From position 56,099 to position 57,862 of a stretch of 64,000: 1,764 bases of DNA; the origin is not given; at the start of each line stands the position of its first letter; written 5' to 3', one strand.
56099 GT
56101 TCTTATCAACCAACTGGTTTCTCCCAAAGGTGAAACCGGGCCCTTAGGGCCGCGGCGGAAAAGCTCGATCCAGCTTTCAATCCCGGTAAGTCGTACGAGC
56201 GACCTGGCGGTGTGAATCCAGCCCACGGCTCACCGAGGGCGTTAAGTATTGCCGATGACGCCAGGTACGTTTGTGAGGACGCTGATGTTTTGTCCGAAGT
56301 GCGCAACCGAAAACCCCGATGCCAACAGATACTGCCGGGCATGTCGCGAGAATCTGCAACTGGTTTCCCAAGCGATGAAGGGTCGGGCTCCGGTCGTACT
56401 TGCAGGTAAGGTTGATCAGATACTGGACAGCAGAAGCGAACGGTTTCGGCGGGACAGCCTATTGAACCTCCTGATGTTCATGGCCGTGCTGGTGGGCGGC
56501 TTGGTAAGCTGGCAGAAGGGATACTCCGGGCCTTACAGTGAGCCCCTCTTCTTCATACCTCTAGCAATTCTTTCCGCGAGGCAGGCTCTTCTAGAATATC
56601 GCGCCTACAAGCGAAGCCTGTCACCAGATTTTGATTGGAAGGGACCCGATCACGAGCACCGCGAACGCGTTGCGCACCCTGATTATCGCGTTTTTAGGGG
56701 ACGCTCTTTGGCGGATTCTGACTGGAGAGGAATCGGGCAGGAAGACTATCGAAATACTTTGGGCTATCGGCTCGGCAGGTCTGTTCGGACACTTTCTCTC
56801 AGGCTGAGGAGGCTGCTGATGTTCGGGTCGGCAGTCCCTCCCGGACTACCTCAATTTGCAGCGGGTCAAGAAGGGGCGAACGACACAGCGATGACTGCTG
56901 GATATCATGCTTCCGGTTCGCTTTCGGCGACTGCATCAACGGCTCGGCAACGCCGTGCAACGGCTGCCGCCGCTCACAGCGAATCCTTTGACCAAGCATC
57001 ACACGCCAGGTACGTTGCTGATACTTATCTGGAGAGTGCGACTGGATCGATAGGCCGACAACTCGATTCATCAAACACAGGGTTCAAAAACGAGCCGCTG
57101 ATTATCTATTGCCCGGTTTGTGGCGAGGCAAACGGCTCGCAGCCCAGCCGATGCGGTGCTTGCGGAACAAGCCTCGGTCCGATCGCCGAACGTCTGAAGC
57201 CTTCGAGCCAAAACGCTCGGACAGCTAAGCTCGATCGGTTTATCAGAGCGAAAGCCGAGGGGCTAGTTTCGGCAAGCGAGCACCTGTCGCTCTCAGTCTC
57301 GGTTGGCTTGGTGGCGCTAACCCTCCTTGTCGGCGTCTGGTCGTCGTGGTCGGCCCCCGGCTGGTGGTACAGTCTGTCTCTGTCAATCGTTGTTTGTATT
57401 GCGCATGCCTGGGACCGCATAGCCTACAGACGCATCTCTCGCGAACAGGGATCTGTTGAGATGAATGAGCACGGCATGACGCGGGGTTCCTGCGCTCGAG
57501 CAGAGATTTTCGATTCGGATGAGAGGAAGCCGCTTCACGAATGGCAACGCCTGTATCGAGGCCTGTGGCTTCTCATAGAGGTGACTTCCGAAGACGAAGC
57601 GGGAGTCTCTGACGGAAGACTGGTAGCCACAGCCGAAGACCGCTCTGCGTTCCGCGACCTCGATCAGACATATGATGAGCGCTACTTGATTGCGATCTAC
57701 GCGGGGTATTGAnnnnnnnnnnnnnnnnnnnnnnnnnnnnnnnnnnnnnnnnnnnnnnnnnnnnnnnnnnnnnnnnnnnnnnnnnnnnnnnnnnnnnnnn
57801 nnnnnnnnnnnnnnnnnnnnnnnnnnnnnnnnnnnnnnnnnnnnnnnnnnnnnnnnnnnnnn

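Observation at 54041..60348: PrkA-YeaH-SpoVR stress module interrupted by a duplicated zinc-ribbon membrane protein gene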

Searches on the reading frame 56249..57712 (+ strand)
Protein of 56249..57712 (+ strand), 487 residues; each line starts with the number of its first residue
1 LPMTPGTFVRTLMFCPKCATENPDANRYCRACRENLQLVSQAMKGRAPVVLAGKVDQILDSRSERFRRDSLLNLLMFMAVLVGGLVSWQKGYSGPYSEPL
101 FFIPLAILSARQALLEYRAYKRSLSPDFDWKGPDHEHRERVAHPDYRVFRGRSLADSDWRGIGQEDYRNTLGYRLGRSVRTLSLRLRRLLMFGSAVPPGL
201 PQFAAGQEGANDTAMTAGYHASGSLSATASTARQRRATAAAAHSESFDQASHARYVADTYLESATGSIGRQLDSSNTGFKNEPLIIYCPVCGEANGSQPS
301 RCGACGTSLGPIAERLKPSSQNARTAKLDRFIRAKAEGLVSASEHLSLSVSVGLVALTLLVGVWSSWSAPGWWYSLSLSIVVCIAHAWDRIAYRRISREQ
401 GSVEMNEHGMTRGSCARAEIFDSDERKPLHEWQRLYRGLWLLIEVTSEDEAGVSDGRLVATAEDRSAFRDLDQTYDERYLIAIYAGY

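Call 3: search_protein_families(library=pfam, proteins=[window:56249-57712:+], max_evalue=0.1)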
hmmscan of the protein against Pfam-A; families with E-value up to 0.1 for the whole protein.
window:56249-57712:+ (487 aa): 6 families
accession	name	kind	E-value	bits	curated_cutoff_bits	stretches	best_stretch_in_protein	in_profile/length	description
PF12773.13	DZR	-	5.3e-07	30.1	27.3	2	15-37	1-23/45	Double zinc ribbon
PF24463.1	DUF7577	-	6.7e-06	26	28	2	14-36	4-26/27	Domain of unknown function (DUF7577)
PF18912.6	DZR_2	-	0.00028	21.1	27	0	288-314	10-36/56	Double zinc ribbon domain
PF07254.17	Cpta_toxin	-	0.00089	19.8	27.3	1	341-408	10-73/133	Membrane-bound toxin component of toxin-antitoxin system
PF13240.11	Zn_Ribbon_1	-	0.0014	18.8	25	1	14-32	1-19/23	zinc-ribbon domain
PF07191.17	Zn_ribbon_6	-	0.051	14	25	0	13-39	17-42/67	Double zinc ribbon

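Call 4: search_protein_families(library=ncbifam, proteins=[window:56249-57712:+], max_evalue=0.1)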
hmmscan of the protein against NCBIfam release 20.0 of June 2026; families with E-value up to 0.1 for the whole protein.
window:56249-57712:+ (487 aa): 4 families
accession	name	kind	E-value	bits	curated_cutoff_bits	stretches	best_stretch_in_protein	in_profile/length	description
NF049953.1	ribbon_DG_selen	exception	1.6e-05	24.9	130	1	285-326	5-46/172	zinc ribbon-containing (seleno)protein DG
NF011149.0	PRK14559.1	equivalog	0.00039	19.3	374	1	13-37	2-26/642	serine/threonine phosphatase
NF053815.1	teico_TcaA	equivalog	0.014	14.3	550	0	14-44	3-33/463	membrane-associated protein TcaA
NF053632.1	heli_RadD_YejH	equivalog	0.081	11.2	720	0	13-37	430-454/573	DNA repair helicase RadD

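Call 6: find_homologous_proteins(query=window:56249-57712:+, max_evalue=0.001)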
Query window:56249-57712:+ (487 aa): 9 proteins with E <= 0.001 among 8000 candidates.
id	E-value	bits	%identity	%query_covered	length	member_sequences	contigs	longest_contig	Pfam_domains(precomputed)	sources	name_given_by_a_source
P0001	0.0e+0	1081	100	98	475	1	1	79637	PF12773.14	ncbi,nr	ncbi:MAG TPA: zinc ribbon domain-containing protein [Blastocatellia bacterium]|nr:zinc ribbon domain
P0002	6.0e-155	535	54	97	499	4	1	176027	-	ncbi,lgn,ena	-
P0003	1.4e-144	501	52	97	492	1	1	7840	PF12773.14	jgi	jgi:hypothetical protein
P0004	2.6e-96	341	64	26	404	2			PF13240.12,PF12773.14,PF24463.2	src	-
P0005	8.9e-96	340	41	97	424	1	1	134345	PF13240.12,PF12773.14,PF24463.2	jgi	jgi:hypothetical protein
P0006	8.4e-91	323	40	97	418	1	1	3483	PF12773.14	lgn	-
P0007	3.6e-90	321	37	97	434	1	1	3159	PF12773.14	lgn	-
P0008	3.9e-90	321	39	97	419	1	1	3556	PF12773.14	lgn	-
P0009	1.8e-75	273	35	87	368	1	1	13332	PF12773.14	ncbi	-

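Call 9: find_encoding_contigs(protein=P0002, flank=8000, max_places=3)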
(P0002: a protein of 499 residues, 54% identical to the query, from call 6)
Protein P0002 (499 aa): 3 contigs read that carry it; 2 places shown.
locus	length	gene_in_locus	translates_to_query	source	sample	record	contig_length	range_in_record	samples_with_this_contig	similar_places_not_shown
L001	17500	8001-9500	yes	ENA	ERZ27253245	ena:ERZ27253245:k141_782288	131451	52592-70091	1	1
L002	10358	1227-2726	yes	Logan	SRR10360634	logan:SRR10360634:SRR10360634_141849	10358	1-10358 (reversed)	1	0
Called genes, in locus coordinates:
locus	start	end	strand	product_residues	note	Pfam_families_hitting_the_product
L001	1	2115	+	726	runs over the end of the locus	PF00515:TPR_1 (faint), PF07719:TPR_2 (faint), PF13181:TPR_8 (faint), PF13424:TPR_12 (faint), PF13428:TPR_14 (faint), PF13176:TPR_7 (weak), PF13432:TPR_16 (weak), PF14559:TPR_19, +3 more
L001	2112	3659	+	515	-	PF00881:Nitroreductase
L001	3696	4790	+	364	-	PF01509:TruB_N, PF16198:TruB_C_2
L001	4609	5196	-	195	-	-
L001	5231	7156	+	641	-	PF08298:AAA_PrkA, PF06798:PrkA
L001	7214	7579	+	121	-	-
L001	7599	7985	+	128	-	PF13650:Asp_protease_2, PF13975:gag-asp_proteas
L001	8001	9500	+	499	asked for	-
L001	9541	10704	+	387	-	PF04285:DUF444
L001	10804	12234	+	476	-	PF04293:SpoVR, PF24755:SpoVR_C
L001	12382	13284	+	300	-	PF02265:S1-P1_nuclease (weak)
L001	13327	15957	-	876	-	PF13428:TPR_14 (faint), PF00069:Pkinase, PF03109:ABC1 (faint), PF07714:PK_Tyr_Ser-Thr, PF01636:APH (faint), PF14531:Kinase-like (weak), PF07719:TPR_2 (faint), PF13432:TPR_16 (weak), +7 more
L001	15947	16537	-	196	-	PF07638:Sigma70_ECF, PF08281:Sigma70_r4_2, PF04545:Sigma70_r4 (weak)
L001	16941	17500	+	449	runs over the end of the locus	PF01569:PAP2 (weak), PF22778:VCPO_2nd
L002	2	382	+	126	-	?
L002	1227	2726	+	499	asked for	-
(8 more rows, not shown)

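Call 10: find_encoding_contigs(protein=P0005, flank=8000, max_places=3)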
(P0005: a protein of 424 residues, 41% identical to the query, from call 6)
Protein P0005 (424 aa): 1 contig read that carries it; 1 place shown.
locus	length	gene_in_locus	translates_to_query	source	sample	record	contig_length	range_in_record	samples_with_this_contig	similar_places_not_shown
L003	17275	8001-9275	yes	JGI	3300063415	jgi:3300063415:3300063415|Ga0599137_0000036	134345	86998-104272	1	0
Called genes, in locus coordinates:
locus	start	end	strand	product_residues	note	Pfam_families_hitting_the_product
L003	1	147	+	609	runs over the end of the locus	PF00884:Sulfatase (faint), PF01663:Phosphodiest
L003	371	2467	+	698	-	PF00515:TPR_1 (faint), PF07719:TPR_2 (faint), PF13174:TPR_6 (faint), PF13181:TPR_8 (faint), PF13432:TPR_16 (weak), PF13176:TPR_7 (weak), PF13432:TPR_16 (weak), PF14559:TPR_19 (weak), +5 more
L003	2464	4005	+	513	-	PF00881:Nitroreductase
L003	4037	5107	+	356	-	PF01509:TruB_N, PF16198:TruB_C_2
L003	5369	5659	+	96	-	-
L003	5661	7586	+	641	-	PF08298:AAA_PrkA, PF06798:PrkA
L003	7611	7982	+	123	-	-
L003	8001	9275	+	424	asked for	PF12773:DZR (faint), PF13240:Zn_Ribbon_1 (faint), PF24463:DUF7577 (faint)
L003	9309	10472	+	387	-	PF04285:DUF444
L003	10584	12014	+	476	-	PF04293:SpoVR, PF24755:SpoVR_C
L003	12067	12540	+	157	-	-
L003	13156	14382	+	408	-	PF01266:DAO (faint), PF01494:FAD_binding_3 (weak), PF05834:Lycopene_cycl (faint), PF13454:NAD_binding_9 (faint)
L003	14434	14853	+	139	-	PF01894:YjbQ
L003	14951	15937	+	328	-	PF00092:VWA, PF13519:VWA_2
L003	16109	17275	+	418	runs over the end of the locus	PF00083:Sugar_tr, PF01306:LacY_symp (weak), PF07690:MFS_1, PF12832:MFS_1_like, PF13347:MFS_2, PF07690:MFS_1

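Call 23: predict_structure(alignment_id=A1)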
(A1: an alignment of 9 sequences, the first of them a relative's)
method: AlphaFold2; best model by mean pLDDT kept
length: 475 residues; sequences in the alignment: 9
mean_pLDDT: 49.7   pTM: 0.28
mean pLDDT of the five models: 49.7, 47.9, 44.5, 42.9, 39.3
residues with pLDDT >= 90: 0; 70-90: 88; 50-70: 140; < 50: 247
segments of 3 or more residues with pLDDT < 50: 2-5, 26-48, 114-165, 174-272, 304-321, 323-338, 380-405
pLDDT, mean of each block of 10 residues (from residue 1): 50 55 48 37 41 69 77 76 70 78 72 48 31 32 30 38 48 46 29 28 28 33 35 28 24 25 31 54 57 61 45 42 41 45 58 53 65 60 34 24 49 75 82 66 77 70 64 74
secondary structure, 60 per line:
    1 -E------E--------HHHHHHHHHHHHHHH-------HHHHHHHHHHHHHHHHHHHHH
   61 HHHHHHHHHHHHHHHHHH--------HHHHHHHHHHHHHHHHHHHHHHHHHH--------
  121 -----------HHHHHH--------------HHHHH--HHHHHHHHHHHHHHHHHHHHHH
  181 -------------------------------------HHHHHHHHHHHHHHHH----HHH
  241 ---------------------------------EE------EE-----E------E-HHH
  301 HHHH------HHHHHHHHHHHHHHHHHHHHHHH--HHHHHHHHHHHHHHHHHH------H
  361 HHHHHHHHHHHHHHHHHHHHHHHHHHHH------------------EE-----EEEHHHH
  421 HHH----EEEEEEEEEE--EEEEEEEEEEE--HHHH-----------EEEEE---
elements in order: H18-32 H40-78 H87-112 H132-137 H152-156 H159-180 H218-233 H298-304 H311-333 H336-353 H360-388 E414-416 H417-423 E428-437 E440-450 H453-456 E468-472

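Call 24: search_protein_representatives(alignment_id=A1)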
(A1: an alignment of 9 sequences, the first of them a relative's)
Query: 9 sequences, 426 profile positions. Proteins with E-value up to 0.001 (for the whole library): 523; up to 1e-10: 118; up to 1e-30: 31. The best 150 are listed.
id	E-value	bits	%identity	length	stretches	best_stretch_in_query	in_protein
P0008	8.5e-227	769.7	-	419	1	1-425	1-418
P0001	4.4e-196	668.5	-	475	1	1-425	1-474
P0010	5.8e-52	193.7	-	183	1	1-136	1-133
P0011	8.8e-46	173.3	-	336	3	1-113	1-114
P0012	1.6e-45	172.5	-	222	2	1-120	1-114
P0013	4.6e-45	171.0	-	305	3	1-114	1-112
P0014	4.4e-44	167.7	-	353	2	1-112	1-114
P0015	2.0e-43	165.5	-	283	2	1-113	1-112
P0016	9.7e-43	163.3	-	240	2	1-72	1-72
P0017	1.8e-42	162.4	-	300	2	1-113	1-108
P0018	5.3e-42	160.9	-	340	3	1-113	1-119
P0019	9.7e-42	160.0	-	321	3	1-113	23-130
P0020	2.3e-41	158.8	-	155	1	1-126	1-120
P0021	7.0e-40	153.9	-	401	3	1-113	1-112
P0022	1.1e-39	153.2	-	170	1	1-119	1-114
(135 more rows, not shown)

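Call 36: find_homologous_proteins(query=L001:7214-7576:+, max_evalue=0.001)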
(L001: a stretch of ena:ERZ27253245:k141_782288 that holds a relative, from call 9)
Query L001:7214-7576:+ (121 aa): 60 proteins with E <= 0.001 among 66 candidates.
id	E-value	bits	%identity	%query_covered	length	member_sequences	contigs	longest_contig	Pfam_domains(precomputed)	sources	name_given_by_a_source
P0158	3.0e-68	245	94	100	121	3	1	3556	-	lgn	-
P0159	6.3e-49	183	70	98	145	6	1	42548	-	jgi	-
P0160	1.1e-48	182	71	98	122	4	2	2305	-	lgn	-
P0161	4.5e-48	180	69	98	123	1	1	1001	-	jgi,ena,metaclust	metaclust:\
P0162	2.1e-47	178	69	98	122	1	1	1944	-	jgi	jgi:hypothetical protein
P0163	1.2e-46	175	65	99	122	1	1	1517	-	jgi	-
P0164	3.0e-46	174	67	98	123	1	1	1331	-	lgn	-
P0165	6.0e-46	173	68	98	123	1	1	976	-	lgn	-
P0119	8.2e-46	173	69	98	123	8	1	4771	-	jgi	-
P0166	2.4e-44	168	63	99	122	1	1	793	-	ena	-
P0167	2.2e-42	162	66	96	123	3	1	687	-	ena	-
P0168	3.2e-42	161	68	95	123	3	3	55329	-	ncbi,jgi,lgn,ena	-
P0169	1.2e-41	159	66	98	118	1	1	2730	-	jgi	jgi:hypothetical protein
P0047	2.5e-41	158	50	99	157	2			-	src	-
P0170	2.7e-41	158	65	94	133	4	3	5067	-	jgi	jgi:hypothetical protein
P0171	2.7e-41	158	67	94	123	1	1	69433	-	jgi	jgi:hypothetical protein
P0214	1.8e-21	94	49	82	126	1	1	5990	-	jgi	jgi:hypothetical protein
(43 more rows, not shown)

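Call 38: find_encoding_contigs(protein=P0171, flank=6000, max_places=2)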
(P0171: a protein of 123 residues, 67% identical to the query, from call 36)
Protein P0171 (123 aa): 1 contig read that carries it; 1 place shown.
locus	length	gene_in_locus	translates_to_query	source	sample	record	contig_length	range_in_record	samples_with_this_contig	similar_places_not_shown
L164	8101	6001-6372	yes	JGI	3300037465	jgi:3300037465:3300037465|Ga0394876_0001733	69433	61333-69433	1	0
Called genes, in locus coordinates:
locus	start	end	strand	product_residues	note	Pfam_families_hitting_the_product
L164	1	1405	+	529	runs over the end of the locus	-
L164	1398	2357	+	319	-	PF01509:TruB_N, PF16198:TruB_C_2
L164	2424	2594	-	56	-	-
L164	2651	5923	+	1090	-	PF08298:AAA_PrkA, PF14890:Intein_splicing, PF14528:LAGLIDADG_3, PF08298:AAA_PrkA, PF06798:PrkA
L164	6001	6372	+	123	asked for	-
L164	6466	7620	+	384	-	PF04285:DUF444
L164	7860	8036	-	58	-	-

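Call 39: find_encoding_contigs(protein=P0214, flank=6000, max_places=2)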
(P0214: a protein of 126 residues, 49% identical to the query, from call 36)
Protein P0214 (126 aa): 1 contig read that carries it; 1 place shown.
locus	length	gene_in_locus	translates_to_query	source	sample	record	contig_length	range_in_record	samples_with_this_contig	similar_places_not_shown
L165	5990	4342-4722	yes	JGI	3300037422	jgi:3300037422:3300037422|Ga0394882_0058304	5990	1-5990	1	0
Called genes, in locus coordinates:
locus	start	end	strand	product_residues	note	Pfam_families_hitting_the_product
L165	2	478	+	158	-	?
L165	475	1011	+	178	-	PF13302:Acetyltransf_3, PF00583:Acetyltransf_1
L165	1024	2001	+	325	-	PF01509:TruB_N, PF09157:TruB-C_2 (faint), PF16198:TruB_C_2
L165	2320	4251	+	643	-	PF08298:AAA_PrkA, PF06798:PrkA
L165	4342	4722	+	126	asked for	-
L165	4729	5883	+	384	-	PF04285:DUF444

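Call 64: search_protein_families(library=padloc, proteins=[window:56285-57709:+, L001:7214-7576:+, L001:7599-7982:+], max_evalue=0.01)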
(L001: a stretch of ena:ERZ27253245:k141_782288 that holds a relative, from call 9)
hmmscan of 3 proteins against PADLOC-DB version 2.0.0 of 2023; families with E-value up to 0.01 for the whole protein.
window:56285-57709:+ (475 aa): 0 families

L001:7214-7576:+ (121 aa): 0 families

L001:7599-7982:+ (128 aa): 3 families
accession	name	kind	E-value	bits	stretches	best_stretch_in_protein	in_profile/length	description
PDLC04402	PDC-M08B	-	0.00013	20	1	27-119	28-122/128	-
PDLC04405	PDC-M08B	-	0.00054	18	1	26-121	27-123/127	-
PDLC04404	PDC-M08B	-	0.0033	16.1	1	29-118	1-90/96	-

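Call 67: search_protein_families(library=pfam, proteins=[L001:7214-7576:+, L001:7599-7982:+, L003:7611-7979:+], max_evalue=0.1)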
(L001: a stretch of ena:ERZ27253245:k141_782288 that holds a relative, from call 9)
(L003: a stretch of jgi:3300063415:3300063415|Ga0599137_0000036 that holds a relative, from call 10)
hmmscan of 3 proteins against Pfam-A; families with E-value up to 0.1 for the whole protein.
L001:7214-7576:+ (121 aa): 0 families

L001:7599-7982:+ (128 aa): 4 families
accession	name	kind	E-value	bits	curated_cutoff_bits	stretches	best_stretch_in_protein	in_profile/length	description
PF13650.11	Asp_protease_2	-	6.8e-10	40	24.3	1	18-105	3-89/90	Aspartyl protease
PF13975.11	gag-asp_proteas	-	7.9e-09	36.4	28.2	1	18-108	3-91/92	gag-polyprotein putative aspartyl protease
PF00077.25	RVP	-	0.0035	18.1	20.7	1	13-40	4-31/101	Retroviral aspartyl protease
PF08284.16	RVP_2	-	0.013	15.8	20.3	1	25-123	33-130/136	Retroviral aspartyl protease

L003:7611-7979:+ (123 aa): 0 families
